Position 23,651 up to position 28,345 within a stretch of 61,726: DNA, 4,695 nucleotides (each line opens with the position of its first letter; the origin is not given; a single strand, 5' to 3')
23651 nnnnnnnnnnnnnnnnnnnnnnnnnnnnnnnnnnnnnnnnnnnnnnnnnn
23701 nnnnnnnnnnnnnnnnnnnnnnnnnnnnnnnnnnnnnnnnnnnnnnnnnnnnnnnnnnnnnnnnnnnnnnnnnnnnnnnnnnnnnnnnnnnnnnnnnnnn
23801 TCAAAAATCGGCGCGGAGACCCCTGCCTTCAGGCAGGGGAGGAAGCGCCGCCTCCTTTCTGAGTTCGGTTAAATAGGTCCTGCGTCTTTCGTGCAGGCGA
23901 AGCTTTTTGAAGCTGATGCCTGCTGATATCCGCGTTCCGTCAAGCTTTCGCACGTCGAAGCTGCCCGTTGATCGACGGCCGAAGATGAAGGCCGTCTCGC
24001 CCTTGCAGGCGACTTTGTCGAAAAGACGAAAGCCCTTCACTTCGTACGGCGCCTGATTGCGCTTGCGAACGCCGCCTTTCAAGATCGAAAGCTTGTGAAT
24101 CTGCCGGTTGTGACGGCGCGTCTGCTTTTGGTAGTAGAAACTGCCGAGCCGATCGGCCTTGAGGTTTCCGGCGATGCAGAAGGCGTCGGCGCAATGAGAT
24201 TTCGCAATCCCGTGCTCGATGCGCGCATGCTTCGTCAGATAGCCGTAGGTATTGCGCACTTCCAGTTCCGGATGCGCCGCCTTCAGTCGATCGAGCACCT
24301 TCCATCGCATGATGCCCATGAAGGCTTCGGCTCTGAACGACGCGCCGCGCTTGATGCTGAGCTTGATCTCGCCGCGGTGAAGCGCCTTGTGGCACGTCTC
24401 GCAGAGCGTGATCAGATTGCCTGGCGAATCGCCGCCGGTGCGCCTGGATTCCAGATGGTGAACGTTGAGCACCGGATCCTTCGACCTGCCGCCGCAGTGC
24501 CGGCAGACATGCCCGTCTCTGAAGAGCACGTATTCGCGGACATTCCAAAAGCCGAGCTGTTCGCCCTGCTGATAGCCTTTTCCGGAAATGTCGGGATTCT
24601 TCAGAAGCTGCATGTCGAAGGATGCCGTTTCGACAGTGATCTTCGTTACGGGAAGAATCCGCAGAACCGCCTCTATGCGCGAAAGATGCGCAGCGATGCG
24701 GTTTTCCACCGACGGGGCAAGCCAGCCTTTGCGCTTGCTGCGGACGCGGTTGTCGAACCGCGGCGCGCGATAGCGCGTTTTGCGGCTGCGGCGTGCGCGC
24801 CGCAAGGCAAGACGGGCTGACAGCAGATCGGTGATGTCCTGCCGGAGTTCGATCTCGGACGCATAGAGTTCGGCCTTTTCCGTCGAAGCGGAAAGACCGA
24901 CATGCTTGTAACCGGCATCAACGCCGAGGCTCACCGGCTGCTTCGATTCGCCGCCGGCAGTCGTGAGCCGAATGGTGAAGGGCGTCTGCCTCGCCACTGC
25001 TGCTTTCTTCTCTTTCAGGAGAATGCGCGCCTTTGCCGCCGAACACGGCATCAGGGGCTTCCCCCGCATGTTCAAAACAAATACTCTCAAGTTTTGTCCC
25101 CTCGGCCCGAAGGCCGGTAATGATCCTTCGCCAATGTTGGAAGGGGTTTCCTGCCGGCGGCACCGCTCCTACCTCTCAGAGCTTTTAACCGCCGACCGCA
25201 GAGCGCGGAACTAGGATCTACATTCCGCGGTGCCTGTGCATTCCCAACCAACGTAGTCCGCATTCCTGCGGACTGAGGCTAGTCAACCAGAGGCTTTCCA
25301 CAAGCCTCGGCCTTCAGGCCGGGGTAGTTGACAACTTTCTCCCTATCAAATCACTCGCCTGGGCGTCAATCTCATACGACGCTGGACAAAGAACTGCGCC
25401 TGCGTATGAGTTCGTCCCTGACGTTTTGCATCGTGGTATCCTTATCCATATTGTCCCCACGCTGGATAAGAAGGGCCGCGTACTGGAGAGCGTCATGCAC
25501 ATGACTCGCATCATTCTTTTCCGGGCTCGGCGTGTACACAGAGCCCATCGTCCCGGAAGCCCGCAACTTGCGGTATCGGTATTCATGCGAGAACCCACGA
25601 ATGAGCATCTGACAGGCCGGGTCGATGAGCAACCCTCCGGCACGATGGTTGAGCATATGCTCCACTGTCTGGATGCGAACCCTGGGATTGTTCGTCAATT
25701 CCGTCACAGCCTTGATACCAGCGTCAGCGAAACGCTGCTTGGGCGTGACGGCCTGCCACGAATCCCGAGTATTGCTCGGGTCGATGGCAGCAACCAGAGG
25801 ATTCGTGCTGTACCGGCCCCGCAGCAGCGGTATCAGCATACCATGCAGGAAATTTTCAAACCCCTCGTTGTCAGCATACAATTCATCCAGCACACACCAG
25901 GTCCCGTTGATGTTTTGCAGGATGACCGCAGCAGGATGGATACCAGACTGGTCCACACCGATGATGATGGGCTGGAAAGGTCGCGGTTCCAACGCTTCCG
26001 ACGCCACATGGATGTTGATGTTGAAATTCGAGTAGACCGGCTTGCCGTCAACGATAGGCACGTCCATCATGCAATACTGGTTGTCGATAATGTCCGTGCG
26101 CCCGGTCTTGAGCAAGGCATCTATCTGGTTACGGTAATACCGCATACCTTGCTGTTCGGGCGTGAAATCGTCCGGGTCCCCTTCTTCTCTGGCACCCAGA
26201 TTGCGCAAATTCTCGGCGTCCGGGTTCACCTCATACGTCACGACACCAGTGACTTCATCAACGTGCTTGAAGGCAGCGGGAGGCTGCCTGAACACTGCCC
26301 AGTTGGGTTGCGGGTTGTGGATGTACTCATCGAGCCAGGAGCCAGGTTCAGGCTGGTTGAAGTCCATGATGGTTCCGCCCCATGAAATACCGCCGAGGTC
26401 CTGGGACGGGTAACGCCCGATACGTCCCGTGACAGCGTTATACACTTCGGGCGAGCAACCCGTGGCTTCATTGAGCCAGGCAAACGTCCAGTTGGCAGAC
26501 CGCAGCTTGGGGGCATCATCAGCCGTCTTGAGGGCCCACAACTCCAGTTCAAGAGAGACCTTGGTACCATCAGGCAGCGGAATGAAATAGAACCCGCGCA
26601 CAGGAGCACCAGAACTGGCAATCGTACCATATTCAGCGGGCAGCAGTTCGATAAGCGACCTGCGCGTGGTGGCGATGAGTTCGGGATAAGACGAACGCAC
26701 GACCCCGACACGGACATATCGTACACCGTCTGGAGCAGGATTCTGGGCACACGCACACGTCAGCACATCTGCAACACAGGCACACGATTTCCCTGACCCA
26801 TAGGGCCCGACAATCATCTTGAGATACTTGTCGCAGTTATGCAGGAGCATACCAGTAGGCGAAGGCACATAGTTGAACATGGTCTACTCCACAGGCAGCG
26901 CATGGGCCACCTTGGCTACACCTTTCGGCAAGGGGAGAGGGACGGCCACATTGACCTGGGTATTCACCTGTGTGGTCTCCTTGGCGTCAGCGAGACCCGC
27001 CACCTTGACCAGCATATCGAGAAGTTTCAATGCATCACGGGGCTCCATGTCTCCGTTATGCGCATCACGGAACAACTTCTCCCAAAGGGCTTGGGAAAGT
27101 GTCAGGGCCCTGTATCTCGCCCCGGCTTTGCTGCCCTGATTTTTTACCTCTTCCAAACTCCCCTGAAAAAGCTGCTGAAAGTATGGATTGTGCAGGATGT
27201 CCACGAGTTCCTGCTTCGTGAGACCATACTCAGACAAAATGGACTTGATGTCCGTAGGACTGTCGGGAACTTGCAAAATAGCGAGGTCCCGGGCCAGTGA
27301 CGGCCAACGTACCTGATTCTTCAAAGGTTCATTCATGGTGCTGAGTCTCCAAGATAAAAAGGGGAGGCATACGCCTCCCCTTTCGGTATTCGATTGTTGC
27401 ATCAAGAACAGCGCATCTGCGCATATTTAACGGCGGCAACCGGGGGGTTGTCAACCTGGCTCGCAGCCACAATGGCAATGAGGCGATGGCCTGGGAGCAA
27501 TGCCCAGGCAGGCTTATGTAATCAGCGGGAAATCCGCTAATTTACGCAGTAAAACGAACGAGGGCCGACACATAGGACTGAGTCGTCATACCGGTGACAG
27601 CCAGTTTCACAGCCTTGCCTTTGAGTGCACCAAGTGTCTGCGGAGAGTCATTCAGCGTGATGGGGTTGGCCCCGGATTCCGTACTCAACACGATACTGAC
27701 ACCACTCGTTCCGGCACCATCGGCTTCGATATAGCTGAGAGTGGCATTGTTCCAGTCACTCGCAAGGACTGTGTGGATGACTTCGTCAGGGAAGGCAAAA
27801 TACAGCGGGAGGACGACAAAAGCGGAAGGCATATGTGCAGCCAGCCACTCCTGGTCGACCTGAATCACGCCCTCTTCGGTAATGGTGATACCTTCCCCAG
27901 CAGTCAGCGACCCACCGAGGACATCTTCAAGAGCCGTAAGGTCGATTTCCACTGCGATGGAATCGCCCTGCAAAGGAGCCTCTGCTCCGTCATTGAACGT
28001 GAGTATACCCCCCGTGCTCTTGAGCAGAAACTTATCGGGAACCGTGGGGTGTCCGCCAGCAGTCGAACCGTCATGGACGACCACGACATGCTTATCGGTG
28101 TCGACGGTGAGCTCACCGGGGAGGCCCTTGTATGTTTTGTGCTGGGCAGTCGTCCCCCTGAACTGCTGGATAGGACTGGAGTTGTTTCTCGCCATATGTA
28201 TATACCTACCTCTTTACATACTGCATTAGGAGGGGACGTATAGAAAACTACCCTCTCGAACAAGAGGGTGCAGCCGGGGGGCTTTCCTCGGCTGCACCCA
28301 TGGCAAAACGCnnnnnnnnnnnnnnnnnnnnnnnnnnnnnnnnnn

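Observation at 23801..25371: IscB (OMEGA RNA-guided nuclease) element with a candidate omegaRNA inserted precisely between the terminase and portal genes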

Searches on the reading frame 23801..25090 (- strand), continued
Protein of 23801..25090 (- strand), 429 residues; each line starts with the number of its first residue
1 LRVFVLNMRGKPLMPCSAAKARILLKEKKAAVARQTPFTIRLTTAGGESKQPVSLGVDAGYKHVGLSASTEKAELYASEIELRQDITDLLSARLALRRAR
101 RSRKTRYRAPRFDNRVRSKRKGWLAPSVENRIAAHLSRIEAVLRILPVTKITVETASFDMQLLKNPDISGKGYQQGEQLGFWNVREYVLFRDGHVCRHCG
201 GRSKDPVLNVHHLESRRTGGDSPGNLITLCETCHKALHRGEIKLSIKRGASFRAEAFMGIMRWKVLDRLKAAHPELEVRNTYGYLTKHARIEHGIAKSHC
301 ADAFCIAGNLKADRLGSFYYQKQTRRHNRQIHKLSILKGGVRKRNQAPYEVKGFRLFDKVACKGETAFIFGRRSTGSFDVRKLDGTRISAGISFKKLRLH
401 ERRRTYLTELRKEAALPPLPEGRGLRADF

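Call 69: search_solved_structures(query=A1, max_evalue=0.001, show_alignments=1)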
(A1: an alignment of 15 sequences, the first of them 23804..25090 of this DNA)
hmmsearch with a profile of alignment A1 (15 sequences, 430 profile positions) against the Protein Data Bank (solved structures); distinct sequences matched with E-value up to 0.001: 16.
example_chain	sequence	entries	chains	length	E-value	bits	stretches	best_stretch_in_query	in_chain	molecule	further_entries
11hr_A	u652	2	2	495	6.6e-50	173.5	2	104-335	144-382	IscB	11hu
7xht_A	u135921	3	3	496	7.4e-48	166.7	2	104-336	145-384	OgeuIscB | IscB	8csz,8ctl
7utn_D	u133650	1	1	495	7.5e-48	166.7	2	104-336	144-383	IscB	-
11hx_A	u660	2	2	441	2.8e-47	164.8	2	104-336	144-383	IscB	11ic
9liq_A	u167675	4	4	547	3e-47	164.7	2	104-335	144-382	Iscb | Iscb+Twin-Strep-tag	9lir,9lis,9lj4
9k2z_A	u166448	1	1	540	2.6e-43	151.7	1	3-328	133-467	HfmIscB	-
9k30_A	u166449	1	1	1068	3.3e-43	151.4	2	1-119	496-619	TbaIscB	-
9nvu_P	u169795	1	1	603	2e-28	102.6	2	3-115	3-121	OrufIscB-REC-swap 49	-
8dmb_P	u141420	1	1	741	7.3e-28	100.8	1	2-162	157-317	Ubiquitin-like protein SMT3,IsrB protein,monomeric superfolder Green Fluorescent Protein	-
9k31_A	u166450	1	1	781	1.3e-19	73.6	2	119-314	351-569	YnpsCas9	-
9lgi_A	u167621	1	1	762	3.2e-13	52.6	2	51-110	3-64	HNH nuclease domain-containing protein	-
8zq9_B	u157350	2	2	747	2.8e-12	49.5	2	123-236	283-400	a protein | HNH nuclease domain-containing protein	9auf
8w2z_A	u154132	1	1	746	5.2e-12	48.6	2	123-236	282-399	HNH nuclease domain-containing protein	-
8w2s_A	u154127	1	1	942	1.6e-11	47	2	123-236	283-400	HNH nuclease domain-containing protein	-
8zdr_C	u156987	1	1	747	2.8e-10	42.9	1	123-236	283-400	a protein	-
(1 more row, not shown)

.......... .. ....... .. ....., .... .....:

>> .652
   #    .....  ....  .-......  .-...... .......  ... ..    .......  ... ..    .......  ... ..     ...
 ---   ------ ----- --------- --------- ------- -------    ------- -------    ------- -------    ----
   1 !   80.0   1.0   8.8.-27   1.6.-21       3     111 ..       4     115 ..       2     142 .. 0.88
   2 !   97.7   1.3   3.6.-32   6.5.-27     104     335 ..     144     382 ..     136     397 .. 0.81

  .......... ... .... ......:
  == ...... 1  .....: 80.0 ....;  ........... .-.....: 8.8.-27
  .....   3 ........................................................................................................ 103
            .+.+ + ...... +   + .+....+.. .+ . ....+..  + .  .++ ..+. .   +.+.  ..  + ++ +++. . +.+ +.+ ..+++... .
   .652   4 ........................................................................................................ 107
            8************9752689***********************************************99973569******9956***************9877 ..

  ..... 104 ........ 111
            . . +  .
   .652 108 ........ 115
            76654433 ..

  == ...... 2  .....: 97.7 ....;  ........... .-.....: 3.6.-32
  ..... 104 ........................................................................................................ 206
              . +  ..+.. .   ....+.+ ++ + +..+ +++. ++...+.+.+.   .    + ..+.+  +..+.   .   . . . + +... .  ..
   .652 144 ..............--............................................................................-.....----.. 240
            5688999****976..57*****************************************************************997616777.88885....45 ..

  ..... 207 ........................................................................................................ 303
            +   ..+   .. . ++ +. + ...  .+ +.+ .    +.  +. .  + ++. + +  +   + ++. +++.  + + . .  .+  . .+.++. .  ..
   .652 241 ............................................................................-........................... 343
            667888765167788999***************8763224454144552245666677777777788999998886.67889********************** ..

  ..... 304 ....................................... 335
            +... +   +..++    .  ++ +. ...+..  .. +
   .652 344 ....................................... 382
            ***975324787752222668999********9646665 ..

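Call 74: search_protein_families(library=pfam, proteins=[L054:2665-3042:+, L050:5342-6466:-, L050:4455-4874:+, L028:1989-2657:+], max_evalue=0.001)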
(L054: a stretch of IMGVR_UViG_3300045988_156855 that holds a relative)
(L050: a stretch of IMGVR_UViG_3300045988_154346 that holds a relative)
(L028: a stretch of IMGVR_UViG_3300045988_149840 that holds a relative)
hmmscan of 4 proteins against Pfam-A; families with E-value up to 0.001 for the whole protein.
L054:2665-3042:+ (126 aa): 1 family
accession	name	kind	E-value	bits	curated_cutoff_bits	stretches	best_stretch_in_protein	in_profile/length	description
PF01797.21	Y1_Tnp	-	1.1e-37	129.2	23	1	7-125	1-121/121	Transposase IS200 like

L050:5342-6466:- (374 aa): 3 families
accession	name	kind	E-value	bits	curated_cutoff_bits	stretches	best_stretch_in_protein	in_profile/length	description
PF07282.18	Cas12f1-like_TNB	-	7.4e-25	87.3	26.3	1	289-352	1-60/60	Cas12f1-like, TNB domain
PF01385.25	OrfB_IS605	-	1.9e-12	47.9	30.5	1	165-270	4-119/120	Probable transposase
PF22126.3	C2c1_RuvC-like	-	0.00012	22.5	27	1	250-330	28-106/179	C2c1 CRISPR-Cas endonuclease, RuvC-like domain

L050:4455-4874:+ (139 aa): 1 family
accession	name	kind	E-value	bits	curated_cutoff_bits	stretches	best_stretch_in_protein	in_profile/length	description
PF08765.17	Mor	-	3.5e-10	40.3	24.9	1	48-134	23-100/107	Mor transcription activator family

L028:1989-2657:+ (222 aa): 1 family
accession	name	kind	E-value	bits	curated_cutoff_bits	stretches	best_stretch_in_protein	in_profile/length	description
PF04404.17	ERF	-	3.8e-22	79.3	25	1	5-157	1-146/153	ERF superfamily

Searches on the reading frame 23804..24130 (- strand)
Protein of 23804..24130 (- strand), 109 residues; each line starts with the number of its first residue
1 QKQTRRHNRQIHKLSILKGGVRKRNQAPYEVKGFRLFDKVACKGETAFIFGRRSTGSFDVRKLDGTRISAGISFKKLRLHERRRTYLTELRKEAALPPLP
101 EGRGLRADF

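Call 68: search_solved_structures(query=window:23804-24130:-, max_evalue=10, show_alignments=3)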
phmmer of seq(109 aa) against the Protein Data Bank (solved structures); distinct sequences matched with E-value up to 10: 0.

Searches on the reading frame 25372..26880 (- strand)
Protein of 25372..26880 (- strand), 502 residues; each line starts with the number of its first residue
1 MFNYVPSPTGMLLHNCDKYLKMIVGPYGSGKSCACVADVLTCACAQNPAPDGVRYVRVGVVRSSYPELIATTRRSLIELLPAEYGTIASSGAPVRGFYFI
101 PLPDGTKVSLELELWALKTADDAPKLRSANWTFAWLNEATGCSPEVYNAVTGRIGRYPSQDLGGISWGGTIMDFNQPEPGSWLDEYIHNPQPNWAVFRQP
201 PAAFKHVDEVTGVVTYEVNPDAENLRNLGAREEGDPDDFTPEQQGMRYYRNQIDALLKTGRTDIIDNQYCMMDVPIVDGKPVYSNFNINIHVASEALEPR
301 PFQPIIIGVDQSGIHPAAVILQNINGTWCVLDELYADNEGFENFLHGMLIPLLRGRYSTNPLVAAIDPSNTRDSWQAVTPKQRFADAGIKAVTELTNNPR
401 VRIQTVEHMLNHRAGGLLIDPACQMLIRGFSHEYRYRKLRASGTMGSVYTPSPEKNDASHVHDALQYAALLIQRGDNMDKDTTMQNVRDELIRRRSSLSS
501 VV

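Call 3: search_protein_families(library=pfam, proteins=[window:25372-26880:-], max_evalue=0.01)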
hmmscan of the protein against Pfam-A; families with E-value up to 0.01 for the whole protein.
window:25372-26880:- (502 aa): 0 families

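Call 9: search_protein_families(library=ncbifam, proteins=[window:25372-26880:-], max_evalue=0.01)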
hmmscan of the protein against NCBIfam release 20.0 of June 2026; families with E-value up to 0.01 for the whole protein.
window:25372-26880:- (502 aa): 0 families

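Call 10: find_related_loci(query=window:25372-26880:-, collection=viral_contigs, flank=6000)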
Query window:25372-26880:- (502 aa) in viral_contigs; peptide patterns used: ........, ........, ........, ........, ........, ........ (x = any residue, [..] = any of these).
31 stretches matched a pattern; 29 encode a relative of the query (tblastn E <= 1e-3); 27 distinct loci.
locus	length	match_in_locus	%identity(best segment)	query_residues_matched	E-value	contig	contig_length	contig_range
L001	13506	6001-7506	99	1-502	0e+0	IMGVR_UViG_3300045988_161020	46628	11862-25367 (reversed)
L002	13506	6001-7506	99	1-502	0e+0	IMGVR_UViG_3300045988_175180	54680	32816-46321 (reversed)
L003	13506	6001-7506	99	1-502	0e+0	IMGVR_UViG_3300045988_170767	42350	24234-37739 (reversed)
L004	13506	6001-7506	99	1-502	0e+0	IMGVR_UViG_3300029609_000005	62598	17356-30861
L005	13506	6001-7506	97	1-502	0e+0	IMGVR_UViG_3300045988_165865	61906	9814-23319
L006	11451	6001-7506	98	1-502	0e+0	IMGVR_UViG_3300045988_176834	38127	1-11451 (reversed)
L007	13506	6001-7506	98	1-502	0e+0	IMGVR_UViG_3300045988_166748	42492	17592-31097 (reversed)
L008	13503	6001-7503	84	1-502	0e+0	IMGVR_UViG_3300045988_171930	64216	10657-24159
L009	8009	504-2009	98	1-502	0e+0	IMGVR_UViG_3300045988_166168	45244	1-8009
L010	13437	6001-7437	73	2-480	0e+0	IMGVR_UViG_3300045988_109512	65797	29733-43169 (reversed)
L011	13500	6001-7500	66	1-502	0e+0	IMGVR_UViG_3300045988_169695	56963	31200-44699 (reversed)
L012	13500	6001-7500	66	1-502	0e+0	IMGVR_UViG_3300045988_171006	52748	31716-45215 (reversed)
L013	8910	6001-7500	65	1-502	0e+0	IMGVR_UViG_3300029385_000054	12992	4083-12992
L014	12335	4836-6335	66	1-502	0e+0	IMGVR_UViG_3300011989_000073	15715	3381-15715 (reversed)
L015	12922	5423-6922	66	1-502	0e+0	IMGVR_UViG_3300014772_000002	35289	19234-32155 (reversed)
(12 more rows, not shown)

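Call 11: search_protein_families(library=phrogs, proteins=[window:25372-26880:-], max_evalue=0.001)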
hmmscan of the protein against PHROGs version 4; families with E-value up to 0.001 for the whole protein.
window:25372-26880:- (502 aa): 0 families

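Call 32: search_dna_similar(query=window:25372-26880:-, collection=phages, mode=protein, max_rows=15)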
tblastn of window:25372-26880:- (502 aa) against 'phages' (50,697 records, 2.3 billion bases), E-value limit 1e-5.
Records with a match: 23; places in all: 23; records where one place covers at least 80% of the query: 20.
Best place of each record, by identity: <60% 23.
By first word of the organism name: Burkholderia 5; Rhizobium 4; Bacteriophage 2; Dunaliella 2; Myxococcus 2; Pelagibacter 1; Pseudomonas 1; Pasteurella 1; Pseudoalteromonas 1; Methylophilales 1; and 3 more.
By host as written in the record: - 5; Rhizobium phaseoli N831 2; Dunaliella viridis var. palmelloides Teodoresco (Chlorophyta) 2; Myxococcus xanthus strain DK883 2; Candidadtus Pelagibacter sp. HTCC1062 1; Pseudomonas aeruginosa 1; Pasteurella multocida Past22 1; Pseudoalteromonas nigrifaciens 1; and 8 more.
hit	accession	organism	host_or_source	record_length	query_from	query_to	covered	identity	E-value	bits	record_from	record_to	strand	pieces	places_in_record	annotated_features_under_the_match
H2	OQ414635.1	Pelagibacter phage EXVC031P Hodr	Candidadtus Pelagibacter sp. HTCC1062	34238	2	470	93%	32.7%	9e-56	207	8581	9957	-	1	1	hypothetical protein (x2)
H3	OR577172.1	Pseudomonas phage Rollin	Pseudomonas aeruginosa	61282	1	468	93%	32.3%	2e-45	177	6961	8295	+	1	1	hypothetical protein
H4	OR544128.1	Pasteurella phage Pmp11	Pasteurella multocida Past22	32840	4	470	93%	31.5%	2e-45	176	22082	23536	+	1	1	terminase large subunit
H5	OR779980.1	Pseudoalteromonas phage vB_Pun_Y3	Pseudoalteromonas nigrifaciens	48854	2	469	93%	31.0%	4e-37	152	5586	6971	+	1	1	terminase large subunit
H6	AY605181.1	Burkholderia phage BcepC6B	-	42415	22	477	91%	31.6%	1e-33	141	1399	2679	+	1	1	g03: putative TerL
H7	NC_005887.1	Burkholderia phage BcepC6B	Burkholderia cepacia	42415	22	477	91%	31.6%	1e-33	141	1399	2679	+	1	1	TerL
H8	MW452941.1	Methylophilales phage MEP301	Methylophilales bacterium FZCC2181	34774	2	470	93%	30.5%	8e-40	160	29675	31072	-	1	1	terminase large subunit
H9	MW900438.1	Vibrio phage vB_ValP_VA-RY-3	Vibrio alginolyticus RY-3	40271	3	475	94%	30.1%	7e-38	154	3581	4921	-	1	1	putative terminase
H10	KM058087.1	Cronobacter phage vB_CsaP_Ss1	Cronobacter sakazakii ATCC BAA 894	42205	3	475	94%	30.0%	8e-36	148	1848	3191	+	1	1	putative terminase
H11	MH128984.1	Burkholderia phage vB_BmuP_KL4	-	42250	22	477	91%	30.9%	1e-32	139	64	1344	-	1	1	large terminase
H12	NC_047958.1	Burkholderia phage vB_BmuP_KL4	-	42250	22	477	91%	30.9%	1e-32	139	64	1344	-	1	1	TerL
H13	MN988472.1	Rhizobium phage RHph_TM3_14A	Rhizobium etli T3_14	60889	1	475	95%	29.6%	2e-33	140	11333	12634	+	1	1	terminase large subunit protein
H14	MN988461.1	Rhizobium phage RHph_TM27A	Rhizobium phaseoli N831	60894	1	475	95%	29.6%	2e-33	140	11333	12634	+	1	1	terminase large subunit protein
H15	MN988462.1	Rhizobium phage RHph_TM27B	Rhizobium phaseoli N831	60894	1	475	95%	29.6%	2e-33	140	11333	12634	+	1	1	terminase large subunit protein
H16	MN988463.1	Rhizobium phage RHph_TM29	Rhizobium phaseoli N931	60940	1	475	95%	29.6%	2e-33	140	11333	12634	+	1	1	terminase large subunit protein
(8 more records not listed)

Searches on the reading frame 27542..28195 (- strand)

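Call 11: search_protein_families(library=phrogs, proteins=[window:27542-28195:-], max_evalue=0.001)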
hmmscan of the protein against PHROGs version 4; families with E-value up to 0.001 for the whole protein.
window:27542-28195:- (217 aa): 1 family
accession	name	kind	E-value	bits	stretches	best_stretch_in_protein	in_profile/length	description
phrog_9648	-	tail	1.3e-09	39.3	1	8-50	4-46/152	tail protein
